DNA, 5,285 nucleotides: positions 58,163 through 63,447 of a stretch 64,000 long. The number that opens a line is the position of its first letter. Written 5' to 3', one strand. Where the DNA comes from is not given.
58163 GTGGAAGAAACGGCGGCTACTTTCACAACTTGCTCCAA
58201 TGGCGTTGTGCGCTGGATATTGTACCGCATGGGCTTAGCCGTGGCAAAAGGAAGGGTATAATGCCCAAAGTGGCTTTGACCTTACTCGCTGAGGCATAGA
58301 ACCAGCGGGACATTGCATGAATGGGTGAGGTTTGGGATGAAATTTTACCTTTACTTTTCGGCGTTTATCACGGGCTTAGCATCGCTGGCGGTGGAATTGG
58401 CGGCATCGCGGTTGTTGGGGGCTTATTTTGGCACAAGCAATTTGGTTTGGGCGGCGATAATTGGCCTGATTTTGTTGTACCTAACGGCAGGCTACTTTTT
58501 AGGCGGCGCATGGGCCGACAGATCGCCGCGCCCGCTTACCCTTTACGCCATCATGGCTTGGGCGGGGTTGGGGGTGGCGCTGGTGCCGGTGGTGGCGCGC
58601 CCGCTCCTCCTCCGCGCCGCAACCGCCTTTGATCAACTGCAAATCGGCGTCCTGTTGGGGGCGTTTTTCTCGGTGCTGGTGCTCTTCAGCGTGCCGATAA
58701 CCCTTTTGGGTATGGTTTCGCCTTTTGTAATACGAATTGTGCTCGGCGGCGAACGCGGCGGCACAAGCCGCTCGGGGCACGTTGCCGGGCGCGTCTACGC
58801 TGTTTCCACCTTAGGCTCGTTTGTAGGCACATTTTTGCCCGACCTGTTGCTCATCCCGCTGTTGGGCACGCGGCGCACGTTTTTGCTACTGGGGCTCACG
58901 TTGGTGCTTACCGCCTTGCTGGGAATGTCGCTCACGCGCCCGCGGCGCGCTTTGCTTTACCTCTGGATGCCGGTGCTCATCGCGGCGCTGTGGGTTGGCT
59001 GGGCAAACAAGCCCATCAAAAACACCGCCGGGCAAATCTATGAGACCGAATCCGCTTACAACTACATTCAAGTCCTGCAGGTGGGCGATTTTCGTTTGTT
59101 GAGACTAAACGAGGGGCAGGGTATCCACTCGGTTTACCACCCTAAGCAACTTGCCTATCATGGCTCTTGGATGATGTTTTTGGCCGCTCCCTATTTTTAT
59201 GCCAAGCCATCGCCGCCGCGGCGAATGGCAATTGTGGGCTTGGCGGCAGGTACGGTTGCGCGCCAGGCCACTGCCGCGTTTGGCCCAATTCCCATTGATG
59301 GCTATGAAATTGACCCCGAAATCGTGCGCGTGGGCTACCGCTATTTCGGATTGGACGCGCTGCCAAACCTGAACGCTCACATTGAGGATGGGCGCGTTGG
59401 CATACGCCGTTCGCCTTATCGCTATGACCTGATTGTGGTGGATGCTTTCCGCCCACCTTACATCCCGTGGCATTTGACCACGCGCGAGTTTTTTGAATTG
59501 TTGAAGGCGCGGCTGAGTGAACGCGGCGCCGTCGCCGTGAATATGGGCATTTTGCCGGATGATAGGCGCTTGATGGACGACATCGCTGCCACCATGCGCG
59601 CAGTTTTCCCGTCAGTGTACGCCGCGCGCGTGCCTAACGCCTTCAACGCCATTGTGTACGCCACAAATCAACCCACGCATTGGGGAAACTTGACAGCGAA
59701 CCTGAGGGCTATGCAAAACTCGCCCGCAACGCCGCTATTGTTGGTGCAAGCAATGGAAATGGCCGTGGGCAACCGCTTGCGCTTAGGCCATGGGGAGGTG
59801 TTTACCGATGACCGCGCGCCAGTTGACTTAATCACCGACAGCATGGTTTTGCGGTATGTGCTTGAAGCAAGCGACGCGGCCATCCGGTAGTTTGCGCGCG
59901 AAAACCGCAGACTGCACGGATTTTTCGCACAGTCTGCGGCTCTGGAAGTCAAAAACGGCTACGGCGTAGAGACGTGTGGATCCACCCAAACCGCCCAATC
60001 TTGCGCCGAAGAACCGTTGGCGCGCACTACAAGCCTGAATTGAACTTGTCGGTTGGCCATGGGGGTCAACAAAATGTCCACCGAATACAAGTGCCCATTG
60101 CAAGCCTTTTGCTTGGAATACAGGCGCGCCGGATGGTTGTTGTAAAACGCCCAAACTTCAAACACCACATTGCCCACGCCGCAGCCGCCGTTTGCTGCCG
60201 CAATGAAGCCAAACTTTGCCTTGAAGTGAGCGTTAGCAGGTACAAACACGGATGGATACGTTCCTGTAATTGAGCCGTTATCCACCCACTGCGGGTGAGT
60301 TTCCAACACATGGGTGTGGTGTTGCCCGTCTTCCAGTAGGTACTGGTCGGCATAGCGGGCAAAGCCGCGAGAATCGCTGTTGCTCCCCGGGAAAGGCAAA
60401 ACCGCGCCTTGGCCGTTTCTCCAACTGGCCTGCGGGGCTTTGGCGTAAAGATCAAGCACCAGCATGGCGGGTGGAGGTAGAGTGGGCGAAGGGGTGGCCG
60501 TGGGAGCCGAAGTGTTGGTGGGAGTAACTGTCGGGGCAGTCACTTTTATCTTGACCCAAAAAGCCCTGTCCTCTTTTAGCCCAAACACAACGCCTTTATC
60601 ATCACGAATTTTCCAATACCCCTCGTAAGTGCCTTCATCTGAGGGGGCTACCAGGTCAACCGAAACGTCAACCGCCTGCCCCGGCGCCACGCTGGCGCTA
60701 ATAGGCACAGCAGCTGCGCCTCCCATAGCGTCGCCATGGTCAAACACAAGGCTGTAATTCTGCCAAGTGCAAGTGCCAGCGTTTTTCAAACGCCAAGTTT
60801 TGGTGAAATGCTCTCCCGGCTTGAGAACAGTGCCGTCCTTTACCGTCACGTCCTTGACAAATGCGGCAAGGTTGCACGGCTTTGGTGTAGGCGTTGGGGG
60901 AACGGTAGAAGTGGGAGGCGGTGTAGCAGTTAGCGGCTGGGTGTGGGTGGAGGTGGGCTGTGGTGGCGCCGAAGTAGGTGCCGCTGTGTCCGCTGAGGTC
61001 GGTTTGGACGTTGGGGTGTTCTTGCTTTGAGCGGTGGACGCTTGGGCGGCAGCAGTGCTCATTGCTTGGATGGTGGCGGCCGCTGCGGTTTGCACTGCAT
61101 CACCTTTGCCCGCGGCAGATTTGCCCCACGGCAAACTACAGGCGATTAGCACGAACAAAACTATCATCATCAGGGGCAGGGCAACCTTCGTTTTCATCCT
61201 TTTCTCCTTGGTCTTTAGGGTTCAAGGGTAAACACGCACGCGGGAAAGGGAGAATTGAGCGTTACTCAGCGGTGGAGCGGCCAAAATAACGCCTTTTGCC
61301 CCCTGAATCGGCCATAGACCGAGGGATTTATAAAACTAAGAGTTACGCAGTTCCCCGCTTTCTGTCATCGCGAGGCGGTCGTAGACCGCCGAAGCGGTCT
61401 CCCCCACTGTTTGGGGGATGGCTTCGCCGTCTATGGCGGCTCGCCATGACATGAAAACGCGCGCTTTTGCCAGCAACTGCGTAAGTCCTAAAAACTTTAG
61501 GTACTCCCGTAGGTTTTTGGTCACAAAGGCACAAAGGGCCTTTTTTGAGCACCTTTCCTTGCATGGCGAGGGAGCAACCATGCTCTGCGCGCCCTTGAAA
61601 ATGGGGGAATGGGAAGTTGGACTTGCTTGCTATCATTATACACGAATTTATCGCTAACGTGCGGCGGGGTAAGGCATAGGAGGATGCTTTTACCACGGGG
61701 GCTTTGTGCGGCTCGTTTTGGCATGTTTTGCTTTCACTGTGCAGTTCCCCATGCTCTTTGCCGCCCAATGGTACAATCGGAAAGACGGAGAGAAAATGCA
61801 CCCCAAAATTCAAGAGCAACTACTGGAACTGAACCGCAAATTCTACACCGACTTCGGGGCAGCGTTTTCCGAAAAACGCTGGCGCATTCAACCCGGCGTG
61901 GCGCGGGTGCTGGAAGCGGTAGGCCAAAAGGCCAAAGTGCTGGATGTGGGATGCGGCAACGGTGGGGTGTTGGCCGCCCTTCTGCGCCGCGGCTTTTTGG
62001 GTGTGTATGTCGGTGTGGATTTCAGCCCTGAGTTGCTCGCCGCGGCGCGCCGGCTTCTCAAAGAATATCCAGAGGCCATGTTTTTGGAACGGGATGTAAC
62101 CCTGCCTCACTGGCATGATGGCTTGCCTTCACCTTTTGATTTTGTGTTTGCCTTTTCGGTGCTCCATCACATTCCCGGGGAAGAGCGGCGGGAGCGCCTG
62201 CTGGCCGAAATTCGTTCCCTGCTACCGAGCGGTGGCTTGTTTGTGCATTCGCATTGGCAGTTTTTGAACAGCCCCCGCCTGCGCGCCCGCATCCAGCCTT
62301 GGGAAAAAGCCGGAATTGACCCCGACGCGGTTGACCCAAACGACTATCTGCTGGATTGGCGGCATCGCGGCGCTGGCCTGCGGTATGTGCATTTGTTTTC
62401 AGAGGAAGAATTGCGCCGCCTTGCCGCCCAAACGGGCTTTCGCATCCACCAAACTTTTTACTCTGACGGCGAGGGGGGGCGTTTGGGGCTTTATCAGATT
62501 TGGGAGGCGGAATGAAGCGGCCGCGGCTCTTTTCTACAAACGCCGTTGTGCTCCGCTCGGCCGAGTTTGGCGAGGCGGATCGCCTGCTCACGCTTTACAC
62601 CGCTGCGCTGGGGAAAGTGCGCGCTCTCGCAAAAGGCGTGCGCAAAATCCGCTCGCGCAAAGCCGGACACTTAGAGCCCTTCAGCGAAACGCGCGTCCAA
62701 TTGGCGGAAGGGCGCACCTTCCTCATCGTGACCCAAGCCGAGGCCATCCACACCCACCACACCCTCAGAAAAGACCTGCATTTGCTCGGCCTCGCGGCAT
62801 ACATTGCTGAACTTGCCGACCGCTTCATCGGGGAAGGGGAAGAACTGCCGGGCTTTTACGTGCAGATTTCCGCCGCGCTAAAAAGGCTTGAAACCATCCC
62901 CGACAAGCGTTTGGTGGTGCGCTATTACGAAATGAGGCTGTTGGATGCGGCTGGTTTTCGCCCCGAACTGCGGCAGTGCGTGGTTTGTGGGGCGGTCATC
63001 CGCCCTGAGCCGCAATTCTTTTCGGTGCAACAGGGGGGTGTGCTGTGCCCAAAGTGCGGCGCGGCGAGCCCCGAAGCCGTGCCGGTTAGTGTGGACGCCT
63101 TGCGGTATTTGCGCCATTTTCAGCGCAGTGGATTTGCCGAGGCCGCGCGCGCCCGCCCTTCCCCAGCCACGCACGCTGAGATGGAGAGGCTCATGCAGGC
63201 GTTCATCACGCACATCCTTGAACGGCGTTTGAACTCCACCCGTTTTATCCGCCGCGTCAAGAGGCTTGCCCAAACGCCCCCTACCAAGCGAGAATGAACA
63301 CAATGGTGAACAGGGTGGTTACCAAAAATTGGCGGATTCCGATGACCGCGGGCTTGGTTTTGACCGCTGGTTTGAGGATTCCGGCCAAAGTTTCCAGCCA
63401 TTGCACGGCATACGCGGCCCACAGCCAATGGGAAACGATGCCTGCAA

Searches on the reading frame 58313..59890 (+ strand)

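Call 93: search_protein_families(library=pfam, proteins=[window:58313-59890:+], max_evalue=0.001)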
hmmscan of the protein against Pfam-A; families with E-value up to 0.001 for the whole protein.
window:58313-59890:+ (525 aa): 1 family
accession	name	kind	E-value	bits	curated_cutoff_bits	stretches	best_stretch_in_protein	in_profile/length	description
PF01564.23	Spermine_synth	-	7.1e-06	26.1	22.9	1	307-448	24-171/186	Spermine/spermidine synthase domain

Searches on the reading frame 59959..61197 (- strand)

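Call 93: search_protein_families(library=pfam, proteins=[window:59959-61197:-], max_evalue=0.001)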
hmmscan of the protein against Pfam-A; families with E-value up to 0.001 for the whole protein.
window:59959-61197:- (412 aa): 1 family
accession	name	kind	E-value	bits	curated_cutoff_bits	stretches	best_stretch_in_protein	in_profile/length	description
PF16158.11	N_BRCA1_IG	-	1.9e-26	93.2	28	1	118-219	1-108/108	Ig-like domain from next to BRCA1 gene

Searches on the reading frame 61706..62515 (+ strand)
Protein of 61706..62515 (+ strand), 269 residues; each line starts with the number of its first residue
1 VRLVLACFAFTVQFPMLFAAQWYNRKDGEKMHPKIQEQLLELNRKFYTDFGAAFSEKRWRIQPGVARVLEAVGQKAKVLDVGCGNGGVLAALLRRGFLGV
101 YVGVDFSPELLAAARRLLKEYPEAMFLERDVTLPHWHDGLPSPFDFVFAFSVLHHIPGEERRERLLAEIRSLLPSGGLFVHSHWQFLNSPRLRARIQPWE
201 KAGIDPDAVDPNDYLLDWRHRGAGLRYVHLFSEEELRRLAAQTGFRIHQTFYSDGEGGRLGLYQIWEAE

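Call 93: search_protein_families(library=pfam, proteins=[window:61706-62515:+], max_evalue=0.001)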
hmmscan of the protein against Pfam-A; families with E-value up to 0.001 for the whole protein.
window:61706-62515:+ (269 aa): 7 families
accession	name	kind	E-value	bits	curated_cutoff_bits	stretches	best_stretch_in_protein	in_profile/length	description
PF13489.12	Methyltransf_23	-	6.3e-20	72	27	1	61-249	9-163/164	Methyltransferase domain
PF08242.18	Methyltransf_12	-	6.6e-17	62.5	30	1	79-179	1-98/98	Methyltransferase domain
PF13649.12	Methyltransf_25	-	1.2e-16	61.6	27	1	78-177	1-97/97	Methyltransferase domain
PF08241.18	Methyltransf_11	-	1.4e-16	61.3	21.2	1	79-180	1-94/95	Methyltransferase domain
PF13847.12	Methyltransf_31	-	8.3e-13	48.7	27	1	75-185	4-113/145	Methyltransferase domain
PF02353.26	CMAS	-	7.4e-07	29.2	27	1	76-183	64-166/273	Mycolic acid cyclopropane synthetase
PF01135.25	PCMT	-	0.00048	20.4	20.3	0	69-121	69-121/210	Protein-L-isoaspartate(D-aspartate) O-methyltransferase (PCMT)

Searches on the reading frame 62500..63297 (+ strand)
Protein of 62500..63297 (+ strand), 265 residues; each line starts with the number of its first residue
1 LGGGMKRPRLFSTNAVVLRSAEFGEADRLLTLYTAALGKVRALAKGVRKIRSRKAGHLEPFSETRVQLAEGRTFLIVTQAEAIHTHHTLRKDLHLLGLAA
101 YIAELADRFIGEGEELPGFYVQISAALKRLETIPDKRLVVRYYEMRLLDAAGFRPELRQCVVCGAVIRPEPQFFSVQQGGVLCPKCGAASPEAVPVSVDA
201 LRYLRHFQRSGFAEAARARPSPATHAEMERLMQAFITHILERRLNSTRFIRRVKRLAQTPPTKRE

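Call 93: search_protein_families(library=pfam, proteins=[window:62500-63297:+], max_evalue=0.001)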
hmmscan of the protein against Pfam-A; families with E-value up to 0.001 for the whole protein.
window:62500-63297:+ (265 aa): 2 families
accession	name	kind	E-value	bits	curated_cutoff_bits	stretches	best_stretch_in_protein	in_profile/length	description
PF02565.21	RecO_C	-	1.5e-32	113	22.1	1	90-247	1-156/157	Recombination protein O C terminal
PF11967.14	RecO_N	-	3.4e-19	69.1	27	1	10-85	3-79/80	Recombination protein O N terminal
